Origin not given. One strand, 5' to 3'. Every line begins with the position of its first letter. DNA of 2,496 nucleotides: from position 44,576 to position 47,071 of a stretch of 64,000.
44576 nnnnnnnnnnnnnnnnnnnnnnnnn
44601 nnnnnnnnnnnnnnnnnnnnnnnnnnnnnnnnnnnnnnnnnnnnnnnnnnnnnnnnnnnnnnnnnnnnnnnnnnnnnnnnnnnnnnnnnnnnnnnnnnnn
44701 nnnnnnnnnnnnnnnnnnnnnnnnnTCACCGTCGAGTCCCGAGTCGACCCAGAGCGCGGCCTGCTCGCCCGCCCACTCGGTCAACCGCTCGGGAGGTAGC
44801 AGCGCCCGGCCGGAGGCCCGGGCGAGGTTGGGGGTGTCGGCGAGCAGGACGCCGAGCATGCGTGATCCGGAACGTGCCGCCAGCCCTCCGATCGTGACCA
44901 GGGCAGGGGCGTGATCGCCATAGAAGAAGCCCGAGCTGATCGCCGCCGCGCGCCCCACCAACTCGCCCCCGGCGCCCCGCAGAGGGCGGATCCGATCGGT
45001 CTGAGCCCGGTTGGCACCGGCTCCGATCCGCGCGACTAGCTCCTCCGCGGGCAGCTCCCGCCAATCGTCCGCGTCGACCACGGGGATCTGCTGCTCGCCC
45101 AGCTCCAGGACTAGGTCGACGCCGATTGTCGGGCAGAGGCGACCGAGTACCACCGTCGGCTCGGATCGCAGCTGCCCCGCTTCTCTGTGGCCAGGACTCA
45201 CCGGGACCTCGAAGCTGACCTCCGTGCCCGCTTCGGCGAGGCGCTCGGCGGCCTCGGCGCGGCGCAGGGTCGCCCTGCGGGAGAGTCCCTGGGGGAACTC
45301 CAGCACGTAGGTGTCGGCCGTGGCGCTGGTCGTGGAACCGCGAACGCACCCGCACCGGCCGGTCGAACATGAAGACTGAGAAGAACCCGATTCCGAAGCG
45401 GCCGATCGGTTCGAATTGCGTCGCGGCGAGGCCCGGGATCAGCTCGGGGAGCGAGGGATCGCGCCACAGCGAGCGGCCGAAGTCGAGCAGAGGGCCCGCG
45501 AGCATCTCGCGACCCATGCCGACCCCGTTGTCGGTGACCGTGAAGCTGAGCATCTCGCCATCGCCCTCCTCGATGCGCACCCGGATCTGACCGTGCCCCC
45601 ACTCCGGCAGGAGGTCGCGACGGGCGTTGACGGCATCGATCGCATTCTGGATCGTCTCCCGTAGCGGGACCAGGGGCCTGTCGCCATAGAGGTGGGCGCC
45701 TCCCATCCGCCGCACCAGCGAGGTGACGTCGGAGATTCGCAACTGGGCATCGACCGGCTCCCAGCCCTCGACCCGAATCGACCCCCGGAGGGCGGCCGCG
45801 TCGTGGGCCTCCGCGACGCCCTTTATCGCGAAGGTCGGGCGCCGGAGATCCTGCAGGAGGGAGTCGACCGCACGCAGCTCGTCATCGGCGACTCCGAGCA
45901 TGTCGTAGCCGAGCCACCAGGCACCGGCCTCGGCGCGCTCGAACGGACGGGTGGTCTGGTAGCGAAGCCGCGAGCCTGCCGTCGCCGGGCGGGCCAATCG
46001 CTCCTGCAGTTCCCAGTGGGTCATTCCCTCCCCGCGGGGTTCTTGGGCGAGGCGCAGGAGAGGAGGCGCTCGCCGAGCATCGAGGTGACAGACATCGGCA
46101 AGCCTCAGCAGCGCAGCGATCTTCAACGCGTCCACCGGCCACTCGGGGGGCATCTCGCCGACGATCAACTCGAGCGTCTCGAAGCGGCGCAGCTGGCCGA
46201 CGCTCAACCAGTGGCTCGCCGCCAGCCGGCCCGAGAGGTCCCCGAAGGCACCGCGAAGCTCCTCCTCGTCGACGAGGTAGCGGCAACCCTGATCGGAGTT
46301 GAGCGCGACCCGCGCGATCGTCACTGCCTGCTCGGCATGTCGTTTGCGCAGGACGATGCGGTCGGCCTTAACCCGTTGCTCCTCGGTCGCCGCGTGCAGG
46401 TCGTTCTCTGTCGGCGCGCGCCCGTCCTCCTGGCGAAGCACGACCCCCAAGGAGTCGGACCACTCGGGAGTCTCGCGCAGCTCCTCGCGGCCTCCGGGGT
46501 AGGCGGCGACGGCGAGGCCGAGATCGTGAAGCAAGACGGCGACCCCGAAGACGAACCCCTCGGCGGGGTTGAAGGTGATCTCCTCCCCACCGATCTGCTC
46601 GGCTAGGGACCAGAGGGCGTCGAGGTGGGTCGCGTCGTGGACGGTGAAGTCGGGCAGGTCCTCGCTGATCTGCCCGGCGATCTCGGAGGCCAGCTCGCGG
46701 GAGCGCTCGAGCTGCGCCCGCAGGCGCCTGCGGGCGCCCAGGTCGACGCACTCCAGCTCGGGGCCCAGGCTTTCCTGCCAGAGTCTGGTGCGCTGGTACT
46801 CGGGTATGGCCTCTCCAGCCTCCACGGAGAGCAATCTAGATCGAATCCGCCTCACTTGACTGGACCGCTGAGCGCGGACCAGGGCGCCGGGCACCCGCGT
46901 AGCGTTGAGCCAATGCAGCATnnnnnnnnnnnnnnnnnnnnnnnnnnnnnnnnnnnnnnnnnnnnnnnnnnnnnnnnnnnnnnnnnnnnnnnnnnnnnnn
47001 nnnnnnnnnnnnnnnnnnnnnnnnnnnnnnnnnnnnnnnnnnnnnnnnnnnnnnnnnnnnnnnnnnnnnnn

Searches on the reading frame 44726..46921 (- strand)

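Call 3: search_protein_families(library=pfam, proteins=[window:44726-46921:-], max_evalue=0.1)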
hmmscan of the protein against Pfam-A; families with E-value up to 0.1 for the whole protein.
window:44726-46921:- (731 aa): 4 families
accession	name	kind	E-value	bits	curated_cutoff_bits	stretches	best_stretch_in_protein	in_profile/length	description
PF24391.1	HD-CE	-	4.5e-41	141.7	27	1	89-350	1-262/263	HD-CE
PF13589.12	HATPase_c_3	-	1.6e-05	25.4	25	1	420-536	7-101/137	Histidine kinase-, DNA gyrase B-, and HSP90-like ATPase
PF02518.31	HATPase_c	-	3.2e-05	24.8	26.4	1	420-479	10-56/111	Histidine kinase-, DNA gyrase B-, and HSP90-like ATPase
PF16484.10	CPT_N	-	0.0051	17.2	27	0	370-388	2-20/47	Carnitine O-palmitoyltransferase N-terminus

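Call 4: search_protein_families(library=padloc, proteins=[window:44726-46921:-], max_evalue=0.1)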
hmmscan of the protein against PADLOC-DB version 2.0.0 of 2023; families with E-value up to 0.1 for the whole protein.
window:44726-46921:- (731 aa): 0 families
